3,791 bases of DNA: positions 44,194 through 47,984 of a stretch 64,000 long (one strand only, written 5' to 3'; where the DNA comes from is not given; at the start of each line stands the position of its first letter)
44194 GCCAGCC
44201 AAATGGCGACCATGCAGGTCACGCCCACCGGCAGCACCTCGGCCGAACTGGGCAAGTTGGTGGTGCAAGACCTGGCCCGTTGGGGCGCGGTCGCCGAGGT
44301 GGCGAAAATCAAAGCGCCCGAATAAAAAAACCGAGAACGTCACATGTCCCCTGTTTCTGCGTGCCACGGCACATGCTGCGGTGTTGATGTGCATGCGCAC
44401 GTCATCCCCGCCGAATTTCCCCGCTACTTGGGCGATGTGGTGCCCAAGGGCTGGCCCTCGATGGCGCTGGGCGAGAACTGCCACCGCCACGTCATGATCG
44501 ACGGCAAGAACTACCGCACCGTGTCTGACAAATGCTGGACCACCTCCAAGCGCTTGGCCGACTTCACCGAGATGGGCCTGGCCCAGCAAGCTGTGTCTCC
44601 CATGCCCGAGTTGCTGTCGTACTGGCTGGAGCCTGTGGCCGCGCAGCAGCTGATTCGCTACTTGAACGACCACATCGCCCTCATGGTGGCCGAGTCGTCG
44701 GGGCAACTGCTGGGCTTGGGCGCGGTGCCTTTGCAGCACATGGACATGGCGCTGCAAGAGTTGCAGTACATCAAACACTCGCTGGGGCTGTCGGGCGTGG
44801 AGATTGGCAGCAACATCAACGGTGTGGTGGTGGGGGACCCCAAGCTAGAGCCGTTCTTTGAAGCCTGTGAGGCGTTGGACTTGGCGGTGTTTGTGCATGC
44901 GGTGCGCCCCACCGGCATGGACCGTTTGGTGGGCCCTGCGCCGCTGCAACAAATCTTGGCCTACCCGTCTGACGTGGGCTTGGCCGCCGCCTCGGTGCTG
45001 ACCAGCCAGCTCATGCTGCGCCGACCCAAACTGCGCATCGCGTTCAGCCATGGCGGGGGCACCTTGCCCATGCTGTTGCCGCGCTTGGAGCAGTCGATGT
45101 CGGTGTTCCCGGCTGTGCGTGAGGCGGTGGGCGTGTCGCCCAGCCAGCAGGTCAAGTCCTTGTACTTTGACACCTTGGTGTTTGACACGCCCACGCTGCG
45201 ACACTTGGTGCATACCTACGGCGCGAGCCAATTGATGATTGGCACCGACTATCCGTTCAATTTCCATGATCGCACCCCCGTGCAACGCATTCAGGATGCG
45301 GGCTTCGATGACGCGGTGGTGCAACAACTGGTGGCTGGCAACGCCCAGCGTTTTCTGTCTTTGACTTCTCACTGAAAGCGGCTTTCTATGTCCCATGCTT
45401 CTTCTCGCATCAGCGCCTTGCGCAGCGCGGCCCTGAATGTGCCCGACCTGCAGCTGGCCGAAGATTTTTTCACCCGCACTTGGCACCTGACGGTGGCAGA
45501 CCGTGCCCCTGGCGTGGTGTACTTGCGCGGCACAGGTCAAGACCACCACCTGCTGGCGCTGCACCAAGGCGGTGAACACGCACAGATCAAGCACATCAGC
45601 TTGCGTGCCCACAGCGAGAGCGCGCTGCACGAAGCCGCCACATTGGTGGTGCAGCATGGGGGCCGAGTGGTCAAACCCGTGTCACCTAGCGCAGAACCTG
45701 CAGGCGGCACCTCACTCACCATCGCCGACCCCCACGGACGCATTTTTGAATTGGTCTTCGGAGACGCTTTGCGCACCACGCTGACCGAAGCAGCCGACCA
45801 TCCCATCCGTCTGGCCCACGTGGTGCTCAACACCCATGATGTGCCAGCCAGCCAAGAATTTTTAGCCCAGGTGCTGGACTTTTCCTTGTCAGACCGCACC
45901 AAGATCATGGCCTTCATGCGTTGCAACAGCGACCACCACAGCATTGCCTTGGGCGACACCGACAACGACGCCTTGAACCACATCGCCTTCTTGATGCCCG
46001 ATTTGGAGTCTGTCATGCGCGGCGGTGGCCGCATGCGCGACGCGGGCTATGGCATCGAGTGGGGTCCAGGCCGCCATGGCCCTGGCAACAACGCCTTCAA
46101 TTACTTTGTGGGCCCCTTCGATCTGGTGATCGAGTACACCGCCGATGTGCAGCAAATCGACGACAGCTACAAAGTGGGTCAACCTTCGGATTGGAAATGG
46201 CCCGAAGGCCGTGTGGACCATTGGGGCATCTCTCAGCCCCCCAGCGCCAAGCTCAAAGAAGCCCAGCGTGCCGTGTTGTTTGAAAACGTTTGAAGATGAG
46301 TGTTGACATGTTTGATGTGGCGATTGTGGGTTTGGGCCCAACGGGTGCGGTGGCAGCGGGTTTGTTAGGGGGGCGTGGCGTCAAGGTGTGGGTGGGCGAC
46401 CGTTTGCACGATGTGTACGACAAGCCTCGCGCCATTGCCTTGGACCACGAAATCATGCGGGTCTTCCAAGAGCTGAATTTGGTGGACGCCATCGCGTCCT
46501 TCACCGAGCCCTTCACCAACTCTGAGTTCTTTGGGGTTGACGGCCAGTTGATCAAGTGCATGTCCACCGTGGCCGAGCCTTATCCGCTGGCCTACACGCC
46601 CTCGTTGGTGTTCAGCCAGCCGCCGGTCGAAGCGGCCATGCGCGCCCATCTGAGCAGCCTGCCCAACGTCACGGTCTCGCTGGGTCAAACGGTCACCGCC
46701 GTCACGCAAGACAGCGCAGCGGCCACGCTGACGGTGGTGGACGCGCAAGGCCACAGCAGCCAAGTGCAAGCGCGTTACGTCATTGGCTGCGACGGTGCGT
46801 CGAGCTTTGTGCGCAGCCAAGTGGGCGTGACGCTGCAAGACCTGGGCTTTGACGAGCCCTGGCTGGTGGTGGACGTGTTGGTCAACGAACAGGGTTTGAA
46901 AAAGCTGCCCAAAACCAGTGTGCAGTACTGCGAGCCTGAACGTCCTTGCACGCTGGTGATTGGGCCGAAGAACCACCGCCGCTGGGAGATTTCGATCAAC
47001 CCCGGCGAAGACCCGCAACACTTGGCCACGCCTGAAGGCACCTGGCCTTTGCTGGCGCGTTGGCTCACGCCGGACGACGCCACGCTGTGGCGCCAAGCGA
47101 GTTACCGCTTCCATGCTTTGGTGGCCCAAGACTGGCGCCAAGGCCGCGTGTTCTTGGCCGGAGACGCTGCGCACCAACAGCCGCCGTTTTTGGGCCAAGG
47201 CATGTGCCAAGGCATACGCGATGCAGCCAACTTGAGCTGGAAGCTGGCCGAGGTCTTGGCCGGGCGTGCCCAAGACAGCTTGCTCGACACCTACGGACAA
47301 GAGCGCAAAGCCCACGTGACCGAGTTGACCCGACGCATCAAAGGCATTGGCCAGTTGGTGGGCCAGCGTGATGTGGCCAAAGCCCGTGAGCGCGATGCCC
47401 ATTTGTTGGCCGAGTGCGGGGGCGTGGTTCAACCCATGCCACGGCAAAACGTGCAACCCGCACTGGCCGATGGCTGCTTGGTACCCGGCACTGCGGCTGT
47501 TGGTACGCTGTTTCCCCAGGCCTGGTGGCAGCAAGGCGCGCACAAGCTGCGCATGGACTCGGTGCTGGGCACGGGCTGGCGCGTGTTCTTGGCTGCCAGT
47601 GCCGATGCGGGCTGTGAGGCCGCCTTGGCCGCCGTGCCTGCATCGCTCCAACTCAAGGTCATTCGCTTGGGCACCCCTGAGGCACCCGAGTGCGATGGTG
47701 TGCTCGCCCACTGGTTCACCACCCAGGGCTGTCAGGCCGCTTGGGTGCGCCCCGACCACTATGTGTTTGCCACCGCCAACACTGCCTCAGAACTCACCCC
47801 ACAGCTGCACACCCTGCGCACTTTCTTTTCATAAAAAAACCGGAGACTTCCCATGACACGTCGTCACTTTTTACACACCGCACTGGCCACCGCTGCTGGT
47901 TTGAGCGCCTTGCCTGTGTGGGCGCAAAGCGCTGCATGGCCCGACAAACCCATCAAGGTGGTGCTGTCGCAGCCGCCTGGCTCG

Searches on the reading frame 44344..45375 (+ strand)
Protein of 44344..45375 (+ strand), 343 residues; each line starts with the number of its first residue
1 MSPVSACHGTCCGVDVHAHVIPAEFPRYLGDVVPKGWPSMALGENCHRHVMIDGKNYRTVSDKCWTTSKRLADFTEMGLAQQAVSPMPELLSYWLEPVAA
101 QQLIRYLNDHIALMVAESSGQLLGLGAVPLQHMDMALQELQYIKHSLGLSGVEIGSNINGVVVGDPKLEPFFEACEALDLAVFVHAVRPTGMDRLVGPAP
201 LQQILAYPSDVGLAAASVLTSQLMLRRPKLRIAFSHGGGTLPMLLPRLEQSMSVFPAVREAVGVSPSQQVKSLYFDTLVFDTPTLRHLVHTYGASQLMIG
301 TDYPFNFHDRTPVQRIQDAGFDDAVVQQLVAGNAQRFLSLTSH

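Call 70: search_protein_families(library=pfam, proteins=[window:44344-45375:+], max_evalue=0.0001)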
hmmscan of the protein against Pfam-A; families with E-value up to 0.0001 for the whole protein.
window:44344-45375:+ (343 aa): 1 family
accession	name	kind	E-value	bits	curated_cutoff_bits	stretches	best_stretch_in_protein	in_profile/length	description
PF04909.20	Amidohydro_2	-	3.9e-30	106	26.4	1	14-339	1-288/289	Amidohydrolase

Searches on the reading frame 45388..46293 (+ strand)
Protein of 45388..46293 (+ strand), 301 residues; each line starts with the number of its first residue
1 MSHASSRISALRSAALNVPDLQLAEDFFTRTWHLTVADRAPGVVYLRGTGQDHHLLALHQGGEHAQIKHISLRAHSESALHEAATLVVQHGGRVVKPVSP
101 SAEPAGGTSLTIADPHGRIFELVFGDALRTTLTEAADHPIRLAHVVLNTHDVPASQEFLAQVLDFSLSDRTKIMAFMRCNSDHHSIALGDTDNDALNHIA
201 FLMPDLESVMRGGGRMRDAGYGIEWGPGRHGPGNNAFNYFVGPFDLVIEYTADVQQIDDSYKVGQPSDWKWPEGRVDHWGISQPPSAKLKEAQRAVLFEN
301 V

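Call 70: search_protein_families(library=pfam, proteins=[window:45388-46293:+], max_evalue=0.0001)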
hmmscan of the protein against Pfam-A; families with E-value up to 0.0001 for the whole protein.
window:45388-46293:+ (301 aa): 2 families
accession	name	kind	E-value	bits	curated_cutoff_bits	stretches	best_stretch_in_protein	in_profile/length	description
PF00903.31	Glyoxalase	-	1.5e-21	77.5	20.6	2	141-249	1-120/121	Glyoxalase/Bleomycin resistance protein/Dioxygenase superfamily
PF18029.7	Glyoxalase_6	-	1.8e-05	25.8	23.6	0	15-123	3-106/106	Glyoxalase-like domain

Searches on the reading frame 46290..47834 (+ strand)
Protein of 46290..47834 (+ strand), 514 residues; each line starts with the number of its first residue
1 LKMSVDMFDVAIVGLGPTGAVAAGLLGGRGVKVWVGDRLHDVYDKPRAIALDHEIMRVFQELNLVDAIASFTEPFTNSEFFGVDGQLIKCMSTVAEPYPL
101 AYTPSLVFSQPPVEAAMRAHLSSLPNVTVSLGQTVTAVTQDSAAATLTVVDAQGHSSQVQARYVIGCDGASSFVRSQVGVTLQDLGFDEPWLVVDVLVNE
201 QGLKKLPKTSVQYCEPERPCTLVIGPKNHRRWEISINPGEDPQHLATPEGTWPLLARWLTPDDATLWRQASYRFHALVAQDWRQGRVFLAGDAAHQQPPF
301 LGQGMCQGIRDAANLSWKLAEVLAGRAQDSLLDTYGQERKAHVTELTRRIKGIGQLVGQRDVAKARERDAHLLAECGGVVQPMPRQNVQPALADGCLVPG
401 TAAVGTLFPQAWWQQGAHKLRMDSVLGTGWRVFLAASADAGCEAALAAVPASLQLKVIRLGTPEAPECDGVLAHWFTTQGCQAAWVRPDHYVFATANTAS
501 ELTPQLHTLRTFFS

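Call 70: search_protein_families(library=pfam, proteins=[window:46290-47834:+], max_evalue=0.0001)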
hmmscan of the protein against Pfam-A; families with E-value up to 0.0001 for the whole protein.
window:46290-47834:+ (514 aa): 2 families
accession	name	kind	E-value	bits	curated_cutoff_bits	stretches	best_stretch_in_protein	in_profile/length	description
PF01494.25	FAD_binding_3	-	1.3e-64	219.1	22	1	8-349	2-348/349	FAD binding domain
PF21274.3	Rng_hyd_C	-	7.2e-06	26.7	27.5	1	403-506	3-100/107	Aromatic-ring hydroxylase, C-terminal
